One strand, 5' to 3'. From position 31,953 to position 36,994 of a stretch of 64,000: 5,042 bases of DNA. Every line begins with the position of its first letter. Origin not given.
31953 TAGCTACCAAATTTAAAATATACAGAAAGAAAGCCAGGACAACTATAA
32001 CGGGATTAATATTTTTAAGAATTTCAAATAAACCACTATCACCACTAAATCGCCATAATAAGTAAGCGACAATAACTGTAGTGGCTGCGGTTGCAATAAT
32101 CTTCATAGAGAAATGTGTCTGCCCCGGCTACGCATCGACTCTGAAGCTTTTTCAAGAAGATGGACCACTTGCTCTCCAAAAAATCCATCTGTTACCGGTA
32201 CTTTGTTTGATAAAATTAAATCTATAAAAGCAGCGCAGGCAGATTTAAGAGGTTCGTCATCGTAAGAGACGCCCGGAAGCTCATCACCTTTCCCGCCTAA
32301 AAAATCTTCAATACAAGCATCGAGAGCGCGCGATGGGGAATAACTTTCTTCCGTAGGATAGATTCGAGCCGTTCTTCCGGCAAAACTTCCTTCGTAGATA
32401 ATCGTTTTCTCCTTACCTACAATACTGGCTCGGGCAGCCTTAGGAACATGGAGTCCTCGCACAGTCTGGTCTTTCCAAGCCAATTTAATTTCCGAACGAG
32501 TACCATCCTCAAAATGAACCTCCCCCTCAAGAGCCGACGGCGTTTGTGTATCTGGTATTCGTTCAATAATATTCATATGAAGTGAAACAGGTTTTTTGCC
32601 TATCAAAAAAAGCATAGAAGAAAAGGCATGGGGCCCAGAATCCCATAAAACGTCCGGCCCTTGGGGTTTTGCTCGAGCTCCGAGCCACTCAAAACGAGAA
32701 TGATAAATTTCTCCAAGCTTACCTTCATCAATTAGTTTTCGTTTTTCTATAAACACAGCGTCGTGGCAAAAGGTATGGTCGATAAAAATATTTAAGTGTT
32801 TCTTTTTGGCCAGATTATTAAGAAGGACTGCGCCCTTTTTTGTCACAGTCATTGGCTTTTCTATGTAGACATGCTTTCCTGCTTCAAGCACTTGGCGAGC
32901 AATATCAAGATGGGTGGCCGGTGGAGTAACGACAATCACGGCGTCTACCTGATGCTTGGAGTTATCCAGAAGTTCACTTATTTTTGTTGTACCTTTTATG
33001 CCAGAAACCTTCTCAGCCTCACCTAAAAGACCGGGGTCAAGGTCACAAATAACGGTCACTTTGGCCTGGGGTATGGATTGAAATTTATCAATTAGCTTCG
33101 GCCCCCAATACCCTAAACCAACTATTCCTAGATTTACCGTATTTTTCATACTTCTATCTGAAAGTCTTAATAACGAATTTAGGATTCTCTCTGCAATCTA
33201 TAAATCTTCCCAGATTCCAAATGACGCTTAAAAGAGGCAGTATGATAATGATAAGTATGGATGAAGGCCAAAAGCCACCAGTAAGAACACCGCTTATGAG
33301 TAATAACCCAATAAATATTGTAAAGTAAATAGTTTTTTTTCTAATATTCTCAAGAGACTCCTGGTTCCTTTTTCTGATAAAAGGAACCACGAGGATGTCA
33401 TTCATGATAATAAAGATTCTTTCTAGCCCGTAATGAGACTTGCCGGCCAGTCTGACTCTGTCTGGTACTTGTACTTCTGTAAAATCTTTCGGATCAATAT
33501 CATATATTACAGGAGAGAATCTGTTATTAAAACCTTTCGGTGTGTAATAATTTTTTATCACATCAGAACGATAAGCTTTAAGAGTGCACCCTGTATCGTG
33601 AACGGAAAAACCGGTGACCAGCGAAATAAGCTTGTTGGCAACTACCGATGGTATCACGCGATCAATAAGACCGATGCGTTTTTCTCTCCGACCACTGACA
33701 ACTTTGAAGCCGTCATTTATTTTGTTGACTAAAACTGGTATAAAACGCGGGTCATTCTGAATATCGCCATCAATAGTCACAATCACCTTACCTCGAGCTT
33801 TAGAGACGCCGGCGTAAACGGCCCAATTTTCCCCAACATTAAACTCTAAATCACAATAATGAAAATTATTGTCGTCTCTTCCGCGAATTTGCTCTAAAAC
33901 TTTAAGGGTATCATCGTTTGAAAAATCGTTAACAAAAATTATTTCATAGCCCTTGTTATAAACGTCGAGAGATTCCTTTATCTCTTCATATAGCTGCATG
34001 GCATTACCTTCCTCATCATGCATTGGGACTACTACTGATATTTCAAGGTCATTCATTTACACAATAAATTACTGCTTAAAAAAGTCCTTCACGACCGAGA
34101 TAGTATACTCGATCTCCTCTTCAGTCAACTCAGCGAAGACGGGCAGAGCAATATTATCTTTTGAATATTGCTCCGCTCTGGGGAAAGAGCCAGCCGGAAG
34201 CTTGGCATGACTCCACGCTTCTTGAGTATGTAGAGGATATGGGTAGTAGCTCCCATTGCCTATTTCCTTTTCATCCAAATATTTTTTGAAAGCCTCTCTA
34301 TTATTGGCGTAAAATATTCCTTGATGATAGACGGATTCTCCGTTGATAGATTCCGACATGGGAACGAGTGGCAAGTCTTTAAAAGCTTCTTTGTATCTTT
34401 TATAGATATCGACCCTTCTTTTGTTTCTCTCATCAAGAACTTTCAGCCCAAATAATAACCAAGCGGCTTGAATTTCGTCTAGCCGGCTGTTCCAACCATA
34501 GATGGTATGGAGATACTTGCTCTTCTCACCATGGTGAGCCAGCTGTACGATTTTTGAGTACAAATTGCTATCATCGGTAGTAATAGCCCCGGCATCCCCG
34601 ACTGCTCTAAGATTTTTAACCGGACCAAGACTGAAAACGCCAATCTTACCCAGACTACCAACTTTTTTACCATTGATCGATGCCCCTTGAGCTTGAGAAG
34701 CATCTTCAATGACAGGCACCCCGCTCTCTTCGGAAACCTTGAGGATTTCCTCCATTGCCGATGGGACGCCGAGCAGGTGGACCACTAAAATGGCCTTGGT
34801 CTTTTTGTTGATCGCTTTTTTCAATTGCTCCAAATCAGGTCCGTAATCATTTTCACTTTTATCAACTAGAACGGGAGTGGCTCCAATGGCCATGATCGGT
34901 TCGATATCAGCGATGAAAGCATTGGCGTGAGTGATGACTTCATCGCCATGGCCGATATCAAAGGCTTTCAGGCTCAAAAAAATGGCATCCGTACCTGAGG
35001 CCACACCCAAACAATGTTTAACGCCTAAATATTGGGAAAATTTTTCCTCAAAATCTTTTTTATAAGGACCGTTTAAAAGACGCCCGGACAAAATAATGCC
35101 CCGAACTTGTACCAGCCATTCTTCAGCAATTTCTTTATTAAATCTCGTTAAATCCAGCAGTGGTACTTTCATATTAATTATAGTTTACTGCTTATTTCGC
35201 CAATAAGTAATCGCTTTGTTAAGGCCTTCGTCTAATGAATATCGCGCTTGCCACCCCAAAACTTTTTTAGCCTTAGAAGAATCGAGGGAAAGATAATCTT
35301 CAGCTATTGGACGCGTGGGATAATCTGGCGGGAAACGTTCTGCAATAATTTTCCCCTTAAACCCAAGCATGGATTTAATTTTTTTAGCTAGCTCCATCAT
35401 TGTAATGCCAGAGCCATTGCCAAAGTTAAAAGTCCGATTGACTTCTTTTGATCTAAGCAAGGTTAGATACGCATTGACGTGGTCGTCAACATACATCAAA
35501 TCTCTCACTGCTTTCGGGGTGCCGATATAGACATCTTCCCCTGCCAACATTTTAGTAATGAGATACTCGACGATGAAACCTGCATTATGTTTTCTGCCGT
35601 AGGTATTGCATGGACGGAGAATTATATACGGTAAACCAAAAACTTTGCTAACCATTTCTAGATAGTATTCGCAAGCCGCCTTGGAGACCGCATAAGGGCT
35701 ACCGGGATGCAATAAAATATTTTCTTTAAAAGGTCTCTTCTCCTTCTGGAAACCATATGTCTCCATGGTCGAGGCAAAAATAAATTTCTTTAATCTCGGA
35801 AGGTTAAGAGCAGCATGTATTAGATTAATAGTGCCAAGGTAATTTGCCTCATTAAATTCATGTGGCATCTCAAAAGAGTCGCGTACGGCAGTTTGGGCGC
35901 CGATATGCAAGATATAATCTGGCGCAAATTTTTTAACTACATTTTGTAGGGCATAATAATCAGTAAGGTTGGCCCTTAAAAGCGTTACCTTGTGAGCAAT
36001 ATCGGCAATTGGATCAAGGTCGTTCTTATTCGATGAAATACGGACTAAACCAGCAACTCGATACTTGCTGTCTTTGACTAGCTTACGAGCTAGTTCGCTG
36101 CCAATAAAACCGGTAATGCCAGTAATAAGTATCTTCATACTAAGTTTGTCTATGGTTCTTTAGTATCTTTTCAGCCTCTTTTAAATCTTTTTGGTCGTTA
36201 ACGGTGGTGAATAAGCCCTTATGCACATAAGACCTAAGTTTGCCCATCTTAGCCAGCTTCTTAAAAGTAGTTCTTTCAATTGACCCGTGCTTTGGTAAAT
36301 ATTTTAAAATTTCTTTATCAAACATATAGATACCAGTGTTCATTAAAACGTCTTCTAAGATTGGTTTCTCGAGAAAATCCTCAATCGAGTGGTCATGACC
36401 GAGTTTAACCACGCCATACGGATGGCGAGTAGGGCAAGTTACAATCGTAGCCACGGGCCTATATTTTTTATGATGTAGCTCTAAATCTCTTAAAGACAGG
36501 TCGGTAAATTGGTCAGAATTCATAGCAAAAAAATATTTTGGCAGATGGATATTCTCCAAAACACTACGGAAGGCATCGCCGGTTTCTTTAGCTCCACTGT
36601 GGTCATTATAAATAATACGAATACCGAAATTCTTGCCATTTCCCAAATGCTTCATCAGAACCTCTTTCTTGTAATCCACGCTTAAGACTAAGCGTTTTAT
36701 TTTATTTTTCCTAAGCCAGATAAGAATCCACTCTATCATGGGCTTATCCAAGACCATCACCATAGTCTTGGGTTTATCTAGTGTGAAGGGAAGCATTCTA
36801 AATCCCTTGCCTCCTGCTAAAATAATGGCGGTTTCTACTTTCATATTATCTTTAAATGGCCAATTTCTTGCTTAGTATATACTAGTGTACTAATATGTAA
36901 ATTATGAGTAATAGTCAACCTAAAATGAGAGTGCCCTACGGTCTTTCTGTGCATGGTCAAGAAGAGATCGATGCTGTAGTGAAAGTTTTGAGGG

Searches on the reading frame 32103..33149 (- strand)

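Call 14: search_protein_families(library=pfam, proteins=[window:32103-33149:-], max_evalue=0.001)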
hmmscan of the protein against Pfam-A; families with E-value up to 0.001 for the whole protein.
window:32103-33149:- (348 aa): 3 families
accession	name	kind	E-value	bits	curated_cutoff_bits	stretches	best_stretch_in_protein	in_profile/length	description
PF01408.29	GFO_IDH_MocA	-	1.2e-21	78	24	1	6-124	2-119/120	Oxidoreductase family, NAD-binding Rossmann fold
PF22725.1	GFO_IDH_MocA_C3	-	5.3e-10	39.8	27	1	137-250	5-123/124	GFO/IDH/MocA C-terminal domain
PF02629.25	CoA_binding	-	0.00045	21.4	22.3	1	6-91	5-87/97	CoA binding domain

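Call 15: search_protein_families(library=ncbifam, proteins=[window:32103-33149:-], max_evalue=0.0001)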
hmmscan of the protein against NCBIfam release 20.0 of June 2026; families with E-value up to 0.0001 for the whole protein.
window:32103-33149:- (348 aa): 9 families
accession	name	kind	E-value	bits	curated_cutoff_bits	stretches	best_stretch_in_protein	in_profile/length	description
NF008607.0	PRK11579.1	subfamily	2.3e-19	69.6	330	1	1-203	1-208/346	oxidoreductase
NF040723.1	UDP-GlcNAcDh_Arch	equivalog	3.9e-19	69.3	450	1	6-191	2-185/302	UDP-N-acetylglucosamine 3-dehydrogenase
TIGR04380.1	myo_inos_iolG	equivalog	4.2e-19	68.6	355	1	5-150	2-147/330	inositol 2-dehydrogenase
NF007574.0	PRK10206.1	equivalog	1.8e-16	60.1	352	1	45-183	45-187/345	oxidoreductase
NF041392.1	XylDh_Gfo6_Halo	equivalog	9.7e-14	50.9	350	1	3-148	15-163/350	D-xylose 1-dehydrogenase Gfo6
NF058561.1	BT_2158_fam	equivalog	1.2e-12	47.2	750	1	6-149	37-178/487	glycoside 3-dehydrogenase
NF052479.1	LevoglcsnDh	equivalog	1.2e-12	47.2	650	1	33-165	40-172/386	levoglucosan dehydrogenase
NF058563.1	BT_2159_fam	equivalog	7.3e-09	35.1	650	1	5-149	1-144/350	disaccharide 3-dehydrogenase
NF052679.1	InsChiInosDhIolG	equivalog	9.1e-09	34.8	540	1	4-147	2-147/343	bifunctional inositol 2-dehydrogenase/D-chiro-inositol 1-dehydrogenase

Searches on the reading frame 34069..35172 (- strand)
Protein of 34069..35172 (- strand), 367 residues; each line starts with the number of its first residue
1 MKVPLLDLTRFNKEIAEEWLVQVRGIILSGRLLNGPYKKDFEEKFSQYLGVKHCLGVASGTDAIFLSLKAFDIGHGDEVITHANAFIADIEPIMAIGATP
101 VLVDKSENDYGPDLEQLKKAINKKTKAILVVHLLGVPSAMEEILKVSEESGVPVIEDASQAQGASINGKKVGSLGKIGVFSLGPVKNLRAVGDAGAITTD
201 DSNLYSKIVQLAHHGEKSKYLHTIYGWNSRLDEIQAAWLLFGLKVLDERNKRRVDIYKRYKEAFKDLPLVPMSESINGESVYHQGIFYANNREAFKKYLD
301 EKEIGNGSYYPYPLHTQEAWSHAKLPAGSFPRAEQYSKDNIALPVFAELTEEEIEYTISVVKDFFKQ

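Call 14: search_protein_families(library=pfam, proteins=[window:34069-35172:-], max_evalue=0.001)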
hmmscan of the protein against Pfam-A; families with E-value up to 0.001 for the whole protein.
window:34069-35172:- (367 aa): 4 families
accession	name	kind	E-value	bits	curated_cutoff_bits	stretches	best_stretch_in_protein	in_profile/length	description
PF01041.23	DegT_DnrJ_EryC1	-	8e-100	335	19.8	1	15-361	3-359/360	DegT/DnrJ/EryC1/StrS aminotransferase family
PF01053.26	Cys_Met_Meta_PP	-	0.00012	21.2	27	1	35-167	51-183/381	Cys/Met metabolism PLP-dependent enzyme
PF00155.27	Aminotran_1_2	-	0.00022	21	19.7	1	37-130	43-152/361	Aminotransferase class I and II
PF00266.25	Aminotran_5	-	0.00022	20.8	21.5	1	58-163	68-181/371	Aminotransferase class-V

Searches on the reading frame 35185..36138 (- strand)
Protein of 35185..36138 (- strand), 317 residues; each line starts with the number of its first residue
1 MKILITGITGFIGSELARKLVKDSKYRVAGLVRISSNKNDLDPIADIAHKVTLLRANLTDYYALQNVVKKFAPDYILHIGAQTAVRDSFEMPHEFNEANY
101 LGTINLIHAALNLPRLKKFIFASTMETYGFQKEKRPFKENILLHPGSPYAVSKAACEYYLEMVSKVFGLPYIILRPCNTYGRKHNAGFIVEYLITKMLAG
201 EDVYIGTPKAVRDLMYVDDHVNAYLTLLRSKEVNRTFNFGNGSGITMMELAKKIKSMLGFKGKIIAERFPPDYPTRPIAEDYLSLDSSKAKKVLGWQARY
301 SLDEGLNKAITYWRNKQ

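Call 14: search_protein_families(library=pfam, proteins=[window:35185-36138:-], max_evalue=0.001)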
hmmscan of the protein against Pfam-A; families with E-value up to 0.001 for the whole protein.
window:35185-36138:- (317 aa): 8 families
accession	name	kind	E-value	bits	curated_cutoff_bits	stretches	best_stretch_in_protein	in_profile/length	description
PF16363.11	GDP_Man_Dehyd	-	7e-60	203.7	27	1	4-308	1-331/332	GDP-mannose 4,6 dehydratase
PF01370.27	Epimerase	-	5.6e-53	180.3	20.9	1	3-240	1-240/240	NAD dependent epimerase/dehydratase family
PF04321.23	RmlD_sub_bind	-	2e-15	57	27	1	1-298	1-271/287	RmlD substrate binding domain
PF07993.18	NAD_binding_4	-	2e-14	53.8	20.1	1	5-190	1-217/258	Male sterility protein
PF02719.21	Polysacc_synt_2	-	7.7e-14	52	20.2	1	3-262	1-251/293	Polysaccharide biosynthesis protein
PF01073.25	3Beta_HSD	-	1.6e-12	47.5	22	1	4-224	1-225/280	3-beta hydroxysteroid dehydrogenase/isomerase family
PF13460.12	NAD_binding_10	-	1.2e-08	35.5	27.2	1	7-177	1-144/184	NAD(P)H-binding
PF05368.20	NmrA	-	1.7e-05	25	27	1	2-125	4-108/298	NmrA-like family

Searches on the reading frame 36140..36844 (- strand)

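Call 14: search_protein_families(library=pfam, proteins=[window:36140-36844:-], max_evalue=0.001)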
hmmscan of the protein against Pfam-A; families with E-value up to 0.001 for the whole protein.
window:36140-36844:- (234 aa): 2 families
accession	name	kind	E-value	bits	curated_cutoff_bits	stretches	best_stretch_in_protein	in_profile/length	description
PF00483.29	NTP_transferase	-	5.2e-31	108.5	21.2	1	6-185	2-190/245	Nucleotidyl transferase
PF12804.13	NTP_transf_3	-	4e-09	37.3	27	1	6-112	1-96/160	MobA-like NTP transferase domain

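Call 15: search_protein_families(library=ncbifam, proteins=[window:36140-36844:-], max_evalue=0.0001)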
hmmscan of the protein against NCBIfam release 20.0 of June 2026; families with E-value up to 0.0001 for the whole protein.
window:36140-36844:- (234 aa): 30 families (the best 25 are shown)
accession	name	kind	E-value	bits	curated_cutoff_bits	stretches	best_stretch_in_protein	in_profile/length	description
TIGR03992.1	Arch_glmU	subfamily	4.7e-33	114.6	292.1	1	5-191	2-184/393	bifunctional sugar-1-phosphate nucleotidylyltransferase/acetyltransferase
NF052502.1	man1P_GTase_Rv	exception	1.5e-29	103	440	1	6-212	3-214/352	mannose-1-phosphate guanylyltransferase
NF049965.1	GlMnHpPGnyltfHddC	equivalog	2.9e-29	102.3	300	1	5-209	2-202/221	D-glycero-D-manno-heptose 1-phosphate guanosyltransferase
NF045761.1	NAMPUrTaseMurU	equivalog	1.4e-24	87.2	250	1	6-226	3-225/226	N-acetylmuramate alpha-1-phosphate uridylyltransferase MurU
TIGR02623.1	G1P_cyt_trans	equivalog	3.3e-21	75.9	300.25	2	78-230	96-247/255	glucose-1-phosphate cytidylyltransferase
NF041313.1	UDPGP_AglF_Halo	equivalog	1.2e-19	70.7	400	1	6-182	3-181/234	UTP--glucose-1-phosphate uridylyltransferase AglF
NF041173.1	Sug_nt_acttase_Thmprot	equivalog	3.1e-18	65.9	600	1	6-192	3-185/405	bifunctional sugar-1-phosphate nucleotidylyltransferase/acetyltransferase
TIGR01208.1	rmlA_long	equivalog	3.2e-15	55.9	320.25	1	6-184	2-183/353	glucose-1-phosphate thymidylyltransferase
TIGR01207.1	rmlA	equivalog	8.1e-15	54.7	360.65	1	6-183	2-183/286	glucose-1-phosphate thymidylyltransferase RfbA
TIGR01173.1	glmU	equivalog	1.8e-11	43.5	366.85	1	6-183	3-181/452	bifunctional UDP-N-acetylglucosamine diphosphorylase/glucosamine-1-phosphate N-acetyltransferase GlmU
NF045697.1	MurNAcPUrMurU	equivalog_domain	5e-11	42.5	370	1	7-226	1-226/229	N-acetylmuramate alpha-1-phosphate uridylyltransferase MurU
NF010934.1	PRK14354.1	equivalog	5.5e-11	41.6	450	1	6-181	2-178/447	bifunctional UDP-N-acetylglucosamine diphosphorylase/glucosamine-1-phosphate N-acetyltransferase GlmU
NF012024.0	PRK15480.1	equivalog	1.5e-10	40.7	588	1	1-181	1-185/292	glucose-1-phosphate thymidylyltransferase RfbA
TIGR01099.1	galU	equivalog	1.7e-10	40.9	326.8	1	4-71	2-69/261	UTP--glucose-1-phosphate uridylyltransferase GalU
TIGR02091.1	glgC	equivalog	3.7e-10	39.4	424.9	1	6-183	3-206/364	glucose-1-phosphate adenylyltransferase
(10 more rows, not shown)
